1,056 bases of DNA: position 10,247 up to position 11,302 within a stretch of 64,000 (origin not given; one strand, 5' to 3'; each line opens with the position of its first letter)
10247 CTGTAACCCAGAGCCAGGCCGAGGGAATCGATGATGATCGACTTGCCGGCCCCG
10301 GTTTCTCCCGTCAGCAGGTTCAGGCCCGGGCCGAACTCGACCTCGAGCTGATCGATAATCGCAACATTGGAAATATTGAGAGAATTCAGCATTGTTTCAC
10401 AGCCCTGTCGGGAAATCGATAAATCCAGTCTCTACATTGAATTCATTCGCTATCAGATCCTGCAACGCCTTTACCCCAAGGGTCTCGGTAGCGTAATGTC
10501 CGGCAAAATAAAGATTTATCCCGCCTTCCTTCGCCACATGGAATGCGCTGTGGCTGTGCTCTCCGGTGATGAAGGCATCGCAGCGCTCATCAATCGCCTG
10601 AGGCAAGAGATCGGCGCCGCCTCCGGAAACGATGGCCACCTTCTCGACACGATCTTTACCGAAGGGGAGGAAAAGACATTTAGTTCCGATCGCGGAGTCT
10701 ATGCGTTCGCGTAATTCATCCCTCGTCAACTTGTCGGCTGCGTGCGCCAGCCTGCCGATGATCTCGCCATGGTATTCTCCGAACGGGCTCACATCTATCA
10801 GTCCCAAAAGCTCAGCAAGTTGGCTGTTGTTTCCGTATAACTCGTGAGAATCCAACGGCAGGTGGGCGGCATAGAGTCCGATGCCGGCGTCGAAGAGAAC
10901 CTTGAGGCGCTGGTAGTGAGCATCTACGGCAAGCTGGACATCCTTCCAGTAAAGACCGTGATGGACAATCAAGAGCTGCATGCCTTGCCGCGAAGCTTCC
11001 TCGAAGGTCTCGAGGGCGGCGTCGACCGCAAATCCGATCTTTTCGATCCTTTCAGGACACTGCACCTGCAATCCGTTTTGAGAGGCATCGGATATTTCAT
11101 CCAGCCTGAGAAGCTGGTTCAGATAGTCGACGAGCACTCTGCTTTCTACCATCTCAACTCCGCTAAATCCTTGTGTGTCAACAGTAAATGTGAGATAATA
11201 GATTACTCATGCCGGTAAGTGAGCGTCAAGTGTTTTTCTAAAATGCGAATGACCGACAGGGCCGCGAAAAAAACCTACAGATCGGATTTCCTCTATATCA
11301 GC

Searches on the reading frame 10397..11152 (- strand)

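Call 68: search_protein_families(library=pfam, proteins=[window:10397-11152:-], max_evalue=0.00001)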
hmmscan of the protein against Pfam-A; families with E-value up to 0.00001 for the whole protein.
window:10397-11152:- (251 aa): 1 family
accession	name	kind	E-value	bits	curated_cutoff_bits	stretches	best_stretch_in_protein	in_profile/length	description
PF01784.24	DUF34_NIF3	-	2e-61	208.3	23.4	1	6-246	5-251/256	Duf34/NIF3 (NGG1p interacting factor 3)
